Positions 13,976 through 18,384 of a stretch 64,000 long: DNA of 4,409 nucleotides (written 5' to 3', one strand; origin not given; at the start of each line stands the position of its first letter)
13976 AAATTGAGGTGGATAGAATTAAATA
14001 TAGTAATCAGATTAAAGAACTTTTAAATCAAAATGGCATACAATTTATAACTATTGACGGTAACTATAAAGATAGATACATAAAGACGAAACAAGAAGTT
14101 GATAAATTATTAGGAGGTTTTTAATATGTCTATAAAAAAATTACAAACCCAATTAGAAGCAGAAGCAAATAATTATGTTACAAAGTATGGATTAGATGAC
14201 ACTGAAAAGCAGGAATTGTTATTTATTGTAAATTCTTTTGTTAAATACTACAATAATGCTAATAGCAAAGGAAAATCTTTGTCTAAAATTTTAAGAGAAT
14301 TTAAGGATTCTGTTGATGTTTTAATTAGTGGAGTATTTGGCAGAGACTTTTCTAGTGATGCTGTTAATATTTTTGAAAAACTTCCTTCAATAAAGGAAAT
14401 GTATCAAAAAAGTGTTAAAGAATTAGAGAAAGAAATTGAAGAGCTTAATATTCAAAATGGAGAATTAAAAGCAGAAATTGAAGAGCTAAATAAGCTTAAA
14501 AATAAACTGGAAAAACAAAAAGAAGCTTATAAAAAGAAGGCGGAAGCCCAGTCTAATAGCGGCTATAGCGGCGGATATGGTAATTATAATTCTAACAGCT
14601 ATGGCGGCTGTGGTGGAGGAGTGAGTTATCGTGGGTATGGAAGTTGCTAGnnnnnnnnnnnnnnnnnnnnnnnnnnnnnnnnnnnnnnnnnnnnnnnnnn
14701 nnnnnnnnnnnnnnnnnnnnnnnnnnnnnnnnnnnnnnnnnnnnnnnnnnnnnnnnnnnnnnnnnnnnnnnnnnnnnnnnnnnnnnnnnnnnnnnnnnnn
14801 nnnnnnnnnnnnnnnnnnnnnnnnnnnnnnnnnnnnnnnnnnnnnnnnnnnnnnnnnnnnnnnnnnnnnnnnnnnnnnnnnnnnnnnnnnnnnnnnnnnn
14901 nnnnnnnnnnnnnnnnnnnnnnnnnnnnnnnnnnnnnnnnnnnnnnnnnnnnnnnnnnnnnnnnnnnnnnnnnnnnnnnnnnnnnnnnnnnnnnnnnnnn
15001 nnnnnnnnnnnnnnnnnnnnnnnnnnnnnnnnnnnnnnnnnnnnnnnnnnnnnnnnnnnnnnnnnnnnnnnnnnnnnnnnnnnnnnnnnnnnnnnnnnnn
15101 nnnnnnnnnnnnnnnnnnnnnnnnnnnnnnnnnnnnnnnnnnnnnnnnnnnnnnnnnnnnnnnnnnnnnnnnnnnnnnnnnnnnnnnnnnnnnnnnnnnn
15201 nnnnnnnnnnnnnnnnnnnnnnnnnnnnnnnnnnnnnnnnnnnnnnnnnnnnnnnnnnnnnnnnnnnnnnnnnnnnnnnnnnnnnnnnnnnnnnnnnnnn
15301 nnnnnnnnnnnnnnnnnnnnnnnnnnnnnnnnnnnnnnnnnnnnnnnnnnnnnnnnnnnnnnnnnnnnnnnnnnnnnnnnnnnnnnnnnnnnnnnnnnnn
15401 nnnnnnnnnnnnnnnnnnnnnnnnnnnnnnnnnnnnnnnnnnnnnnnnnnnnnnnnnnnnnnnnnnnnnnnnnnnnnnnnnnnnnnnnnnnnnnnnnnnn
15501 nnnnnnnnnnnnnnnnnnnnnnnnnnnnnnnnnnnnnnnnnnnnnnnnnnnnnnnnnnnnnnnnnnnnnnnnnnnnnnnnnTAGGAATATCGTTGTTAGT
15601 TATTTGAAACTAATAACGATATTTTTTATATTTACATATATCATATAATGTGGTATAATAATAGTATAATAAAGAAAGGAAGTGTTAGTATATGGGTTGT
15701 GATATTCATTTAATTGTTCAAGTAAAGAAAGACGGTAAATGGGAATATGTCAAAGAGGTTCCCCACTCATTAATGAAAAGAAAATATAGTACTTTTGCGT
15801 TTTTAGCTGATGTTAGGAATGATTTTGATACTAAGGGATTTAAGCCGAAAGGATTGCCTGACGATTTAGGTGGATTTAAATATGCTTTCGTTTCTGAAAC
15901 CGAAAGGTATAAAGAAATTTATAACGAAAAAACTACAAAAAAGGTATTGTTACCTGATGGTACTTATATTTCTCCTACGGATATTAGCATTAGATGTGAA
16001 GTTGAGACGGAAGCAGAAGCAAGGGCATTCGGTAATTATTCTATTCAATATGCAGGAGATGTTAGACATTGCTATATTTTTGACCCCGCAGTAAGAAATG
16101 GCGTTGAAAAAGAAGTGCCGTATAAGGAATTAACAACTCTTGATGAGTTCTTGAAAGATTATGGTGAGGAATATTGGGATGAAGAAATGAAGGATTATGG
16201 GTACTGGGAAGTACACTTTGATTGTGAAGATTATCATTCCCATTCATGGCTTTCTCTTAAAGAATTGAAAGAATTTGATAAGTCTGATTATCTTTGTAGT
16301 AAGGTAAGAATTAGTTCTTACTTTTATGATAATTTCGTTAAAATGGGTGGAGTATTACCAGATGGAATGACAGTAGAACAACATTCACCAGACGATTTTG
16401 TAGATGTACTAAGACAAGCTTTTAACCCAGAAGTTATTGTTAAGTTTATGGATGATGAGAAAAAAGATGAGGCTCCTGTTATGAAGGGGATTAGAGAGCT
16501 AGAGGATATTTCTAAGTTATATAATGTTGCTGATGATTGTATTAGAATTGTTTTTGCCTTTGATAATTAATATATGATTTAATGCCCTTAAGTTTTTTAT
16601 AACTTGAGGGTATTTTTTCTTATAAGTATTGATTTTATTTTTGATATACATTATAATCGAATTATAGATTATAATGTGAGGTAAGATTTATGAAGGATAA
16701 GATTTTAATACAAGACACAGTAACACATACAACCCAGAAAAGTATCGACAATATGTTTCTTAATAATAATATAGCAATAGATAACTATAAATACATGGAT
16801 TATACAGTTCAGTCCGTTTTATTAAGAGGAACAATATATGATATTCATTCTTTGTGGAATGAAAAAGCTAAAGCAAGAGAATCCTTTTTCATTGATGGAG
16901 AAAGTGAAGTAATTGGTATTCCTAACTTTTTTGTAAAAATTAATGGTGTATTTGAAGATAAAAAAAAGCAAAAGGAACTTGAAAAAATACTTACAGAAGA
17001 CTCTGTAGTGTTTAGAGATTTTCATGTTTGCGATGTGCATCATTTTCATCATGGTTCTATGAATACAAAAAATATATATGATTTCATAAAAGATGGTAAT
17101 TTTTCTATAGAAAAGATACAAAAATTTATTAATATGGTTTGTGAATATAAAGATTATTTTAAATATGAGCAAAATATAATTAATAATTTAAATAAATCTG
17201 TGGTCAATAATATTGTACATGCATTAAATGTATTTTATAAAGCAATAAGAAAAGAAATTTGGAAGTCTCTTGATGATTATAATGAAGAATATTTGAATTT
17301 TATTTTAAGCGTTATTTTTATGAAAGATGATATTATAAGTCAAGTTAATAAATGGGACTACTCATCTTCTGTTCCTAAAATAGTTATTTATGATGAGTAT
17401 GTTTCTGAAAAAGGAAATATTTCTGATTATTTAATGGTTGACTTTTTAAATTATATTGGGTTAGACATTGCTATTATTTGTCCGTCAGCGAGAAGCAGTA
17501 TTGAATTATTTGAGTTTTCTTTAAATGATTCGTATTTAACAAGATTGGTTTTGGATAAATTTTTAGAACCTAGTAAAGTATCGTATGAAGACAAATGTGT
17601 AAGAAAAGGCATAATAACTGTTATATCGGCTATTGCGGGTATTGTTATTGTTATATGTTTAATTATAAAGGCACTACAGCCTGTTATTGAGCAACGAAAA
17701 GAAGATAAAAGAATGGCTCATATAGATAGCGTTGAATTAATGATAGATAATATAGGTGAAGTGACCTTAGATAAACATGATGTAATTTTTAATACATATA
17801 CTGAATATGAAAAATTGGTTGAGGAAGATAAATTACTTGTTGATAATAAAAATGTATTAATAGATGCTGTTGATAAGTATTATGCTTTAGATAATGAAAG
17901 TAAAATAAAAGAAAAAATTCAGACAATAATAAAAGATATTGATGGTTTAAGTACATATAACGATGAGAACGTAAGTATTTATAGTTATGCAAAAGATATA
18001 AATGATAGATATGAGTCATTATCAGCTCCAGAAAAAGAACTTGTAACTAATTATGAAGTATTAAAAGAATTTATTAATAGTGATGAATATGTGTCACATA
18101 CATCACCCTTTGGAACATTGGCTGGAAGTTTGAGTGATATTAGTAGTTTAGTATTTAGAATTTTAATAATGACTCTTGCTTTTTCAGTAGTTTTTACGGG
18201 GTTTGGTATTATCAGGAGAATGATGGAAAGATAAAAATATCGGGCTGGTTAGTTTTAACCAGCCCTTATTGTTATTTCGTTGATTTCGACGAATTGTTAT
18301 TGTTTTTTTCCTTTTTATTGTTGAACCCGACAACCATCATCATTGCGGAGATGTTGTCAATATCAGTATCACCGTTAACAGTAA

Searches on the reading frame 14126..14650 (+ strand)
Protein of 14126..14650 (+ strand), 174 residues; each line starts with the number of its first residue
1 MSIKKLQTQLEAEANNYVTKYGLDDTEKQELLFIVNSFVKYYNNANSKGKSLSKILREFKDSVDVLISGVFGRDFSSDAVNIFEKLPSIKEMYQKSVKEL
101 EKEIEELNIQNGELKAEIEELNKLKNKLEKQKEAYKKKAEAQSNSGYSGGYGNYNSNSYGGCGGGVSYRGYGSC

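Call 3: search_protein_families(library=pfam, proteins=[window:14126-14650:+], max_evalue=0.01)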
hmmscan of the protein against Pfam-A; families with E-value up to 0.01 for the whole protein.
window:14126-14650:+ (174 aa): 6 families
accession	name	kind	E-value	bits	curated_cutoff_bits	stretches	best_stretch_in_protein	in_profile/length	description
PF18476.7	PIN_8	-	0.0012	19.3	26.1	1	36-141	7-112/227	PIN like domain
PF06785.16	UPF0242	-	0.0024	18.4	33.5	1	78-143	66-131/194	Uncharacterised protein family (UPF0242) N-terminus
PF06156.18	YabA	-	0.0065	17.5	30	1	81-142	5-70/103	Initiation control protein YabA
PF00038.26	Filament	-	0.0072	16.4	40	1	49-143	165-258/313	Intermediate filament protein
PF21773.2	ODAD1_CC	-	0.0087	15.6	27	0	97-143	193-239/287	ODAD1 central coiled coil region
PF25450.1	Rab11-FIP3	-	0.0095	16.7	31.9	1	91-142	57-108/125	Rab11-FIP3-like domain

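Call 4: search_protein_families(library=ncbifam, proteins=[window:14126-14650:+], max_evalue=0.01)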
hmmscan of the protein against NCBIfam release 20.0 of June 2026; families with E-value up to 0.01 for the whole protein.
window:14126-14650:+ (174 aa): 7 families
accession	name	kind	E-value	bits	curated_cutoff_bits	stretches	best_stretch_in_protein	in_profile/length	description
TIGR04527.1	mycoplas_twoTM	subfamily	0.00015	21.6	125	1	37-144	37-138/248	MG_279/MG_280 family protein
NF010289.0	PRK13729.1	equivalog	0.00065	18.7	504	1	83-142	71-130/474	F-type conjugal transfer pilus assembly protein TraB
NF009642.0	PRK13169.1-3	equivalog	0.0019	18.6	142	1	82-146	3-66/112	DNA replication initiation control protein YabA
NF033928.1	alph_xenorhab_A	subfamily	0.0038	16.6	125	1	23-139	119-211/339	alpha-xenorhabdolysin family binary toxin subunit A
NF046104.1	PptglHdxlasePcsB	equivalog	0.0049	16.1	450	1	86-140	44-98/400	peptidoglycan hydrolase PcsB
NF009644.1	PRK13169.1-5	equivalog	0.006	17.2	130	0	95-144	8-57/116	DNA replication initiation control protein YabA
NF043058.1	T4SS_LegC2C7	subfamily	0.0097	14.9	350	0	84-141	199-256/348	LegC2/C7 family Dot/Icm T4SS effector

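Call 5: search_protein_families(library=phrogs, proteins=[window:14126-14650:+], max_evalue=0.001)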
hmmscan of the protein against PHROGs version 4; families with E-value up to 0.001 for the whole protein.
window:14126-14650:+ (174 aa): 3 families
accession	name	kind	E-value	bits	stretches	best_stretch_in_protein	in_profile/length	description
phrog_4211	-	tail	0.00035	18.7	1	7-155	1233-1388/2625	tail length tape measure protein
phrog_339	-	tail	0.00059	19.2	1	66-157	807-901/1123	tail length tape measure protein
phrog_19600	-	other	0.00089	19.2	1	26-145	324-440/447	ATPase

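Call 68: search_protein_families(library=padloc, proteins=[window:14126-14650:+], max_evalue=0.001)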
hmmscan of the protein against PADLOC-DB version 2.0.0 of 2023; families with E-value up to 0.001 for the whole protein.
window:14126-14650:+ (174 aa): 2 families
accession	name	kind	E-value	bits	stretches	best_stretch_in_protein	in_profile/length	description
PDLC03859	LmuB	-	9.1e-05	19.8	1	19-137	290-395/611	-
PDLC00006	DruC1|DruC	-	0.00049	16.7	1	8-143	199-331/626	Unknown function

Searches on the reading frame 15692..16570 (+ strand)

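Call 3: search_protein_families(library=pfam, proteins=[window:15692-16570:+], max_evalue=0.01)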
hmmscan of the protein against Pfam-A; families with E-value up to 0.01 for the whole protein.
window:15692-16570:+ (292 aa): 0 families

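Call 4: search_protein_families(library=ncbifam, proteins=[window:15692-16570:+], max_evalue=0.01)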
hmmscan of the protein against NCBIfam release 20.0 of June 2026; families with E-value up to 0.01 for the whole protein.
window:15692-16570:+ (292 aa): 0 families

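Call 5: search_protein_families(library=phrogs, proteins=[window:15692-16570:+], max_evalue=0.001)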
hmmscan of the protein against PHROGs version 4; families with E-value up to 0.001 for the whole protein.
window:15692-16570:+ (292 aa): 2 families
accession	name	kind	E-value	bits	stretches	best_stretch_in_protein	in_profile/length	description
phrog_10141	-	unknown function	1.7e-20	75.1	3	176-292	90-212/212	-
phrog_17909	-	unknown function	4e-09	37.6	1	1-72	1-74/252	-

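Call 68: search_protein_families(library=padloc, proteins=[window:15692-16570:+], max_evalue=0.001)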
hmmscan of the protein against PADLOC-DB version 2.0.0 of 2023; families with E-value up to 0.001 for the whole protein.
window:15692-16570:+ (292 aa): 0 families

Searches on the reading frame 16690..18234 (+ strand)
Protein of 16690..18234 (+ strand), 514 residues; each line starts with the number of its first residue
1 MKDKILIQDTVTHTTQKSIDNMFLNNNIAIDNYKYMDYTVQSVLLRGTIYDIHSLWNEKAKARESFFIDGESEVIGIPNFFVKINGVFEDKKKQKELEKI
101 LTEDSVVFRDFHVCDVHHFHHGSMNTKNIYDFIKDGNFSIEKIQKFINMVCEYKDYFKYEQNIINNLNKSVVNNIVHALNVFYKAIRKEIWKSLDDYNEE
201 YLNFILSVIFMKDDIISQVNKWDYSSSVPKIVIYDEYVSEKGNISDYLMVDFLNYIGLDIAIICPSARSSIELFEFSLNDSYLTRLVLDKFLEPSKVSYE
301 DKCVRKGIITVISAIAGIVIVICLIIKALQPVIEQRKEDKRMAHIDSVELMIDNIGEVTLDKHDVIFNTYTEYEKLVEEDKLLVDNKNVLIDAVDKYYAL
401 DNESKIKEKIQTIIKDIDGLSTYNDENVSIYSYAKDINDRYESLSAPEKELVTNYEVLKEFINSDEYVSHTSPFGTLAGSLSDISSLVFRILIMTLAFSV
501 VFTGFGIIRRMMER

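Call 3: search_protein_families(library=pfam, proteins=[window:16690-18234:+], max_evalue=0.01)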
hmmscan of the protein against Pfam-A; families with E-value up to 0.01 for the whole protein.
window:16690-18234:+ (514 aa): 1 family
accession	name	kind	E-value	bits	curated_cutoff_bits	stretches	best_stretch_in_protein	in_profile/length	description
PF14266.11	YceG_bac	-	1e-17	65.1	25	1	50-274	4-205/250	YceG domain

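Call 4: search_protein_families(library=ncbifam, proteins=[window:16690-18234:+], max_evalue=0.01)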
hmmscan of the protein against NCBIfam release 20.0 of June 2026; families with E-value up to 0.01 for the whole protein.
window:16690-18234:+ (514 aa): 0 families

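Call 5: search_protein_families(library=phrogs, proteins=[window:16690-18234:+], max_evalue=0.001)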
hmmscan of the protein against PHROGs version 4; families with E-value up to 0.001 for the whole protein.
window:16690-18234:+ (514 aa): 0 families

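Call 68: search_protein_families(library=padloc, proteins=[window:16690-18234:+], max_evalue=0.001)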
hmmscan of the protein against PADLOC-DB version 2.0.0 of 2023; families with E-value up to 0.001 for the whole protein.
window:16690-18234:+ (514 aa): 0 families
